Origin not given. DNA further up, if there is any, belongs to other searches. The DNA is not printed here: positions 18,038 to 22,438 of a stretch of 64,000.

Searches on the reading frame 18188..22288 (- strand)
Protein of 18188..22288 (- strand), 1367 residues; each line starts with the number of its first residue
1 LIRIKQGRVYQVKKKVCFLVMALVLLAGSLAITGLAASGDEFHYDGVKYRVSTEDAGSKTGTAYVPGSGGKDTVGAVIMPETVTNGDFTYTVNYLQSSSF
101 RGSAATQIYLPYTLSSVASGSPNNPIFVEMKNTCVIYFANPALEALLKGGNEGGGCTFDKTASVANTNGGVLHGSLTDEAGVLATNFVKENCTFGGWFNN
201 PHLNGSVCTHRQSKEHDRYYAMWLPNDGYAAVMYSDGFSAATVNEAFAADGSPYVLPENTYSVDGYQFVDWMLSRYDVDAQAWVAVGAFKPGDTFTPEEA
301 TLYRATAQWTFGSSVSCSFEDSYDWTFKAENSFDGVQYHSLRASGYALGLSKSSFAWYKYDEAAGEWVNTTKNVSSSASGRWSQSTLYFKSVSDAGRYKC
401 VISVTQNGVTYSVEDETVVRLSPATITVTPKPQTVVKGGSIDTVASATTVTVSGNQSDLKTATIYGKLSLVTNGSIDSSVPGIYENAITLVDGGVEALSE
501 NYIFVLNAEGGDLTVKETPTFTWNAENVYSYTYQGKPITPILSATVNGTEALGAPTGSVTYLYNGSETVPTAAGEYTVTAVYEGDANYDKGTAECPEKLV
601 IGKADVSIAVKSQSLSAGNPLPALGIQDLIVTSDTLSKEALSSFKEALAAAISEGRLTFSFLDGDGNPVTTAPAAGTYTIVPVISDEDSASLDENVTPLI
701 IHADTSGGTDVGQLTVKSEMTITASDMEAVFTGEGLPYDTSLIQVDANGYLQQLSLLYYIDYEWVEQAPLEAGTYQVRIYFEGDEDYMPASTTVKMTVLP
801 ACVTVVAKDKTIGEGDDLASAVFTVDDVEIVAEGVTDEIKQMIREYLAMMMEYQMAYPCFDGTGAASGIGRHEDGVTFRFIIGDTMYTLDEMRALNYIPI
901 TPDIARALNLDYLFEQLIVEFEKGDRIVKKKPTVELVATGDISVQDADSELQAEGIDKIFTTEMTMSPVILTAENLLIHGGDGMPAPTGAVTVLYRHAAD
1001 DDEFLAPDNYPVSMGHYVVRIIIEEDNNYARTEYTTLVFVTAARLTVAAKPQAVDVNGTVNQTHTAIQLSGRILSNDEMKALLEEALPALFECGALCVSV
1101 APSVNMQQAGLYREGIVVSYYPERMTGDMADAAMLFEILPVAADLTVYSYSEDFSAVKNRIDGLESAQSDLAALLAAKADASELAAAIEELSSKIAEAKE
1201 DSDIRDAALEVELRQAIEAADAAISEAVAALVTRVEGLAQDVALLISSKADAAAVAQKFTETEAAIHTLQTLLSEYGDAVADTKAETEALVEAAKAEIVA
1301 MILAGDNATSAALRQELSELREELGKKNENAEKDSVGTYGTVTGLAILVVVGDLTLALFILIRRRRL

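Call 76: search_protein_families(library=pfam, proteins=[window:18188-22288:-], max_evalue=0.01)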
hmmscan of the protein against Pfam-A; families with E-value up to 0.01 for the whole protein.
window:18188-22288:- (1367 aa): 3 families
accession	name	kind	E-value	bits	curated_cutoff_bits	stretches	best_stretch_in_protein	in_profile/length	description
PF18887.5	MBG_3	-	0.00015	22.2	25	1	549-604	23-71/72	MBG domain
PF16640.11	Big_3_5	-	0.0033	18.4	35.5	1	543-593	17-80/88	Bacterial Ig-like domain (group 3)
PF06810.17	Phage_scaffold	-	0.0042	17.5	35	1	1151-1235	33-121/170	Phage capsid assembly scaffolding protein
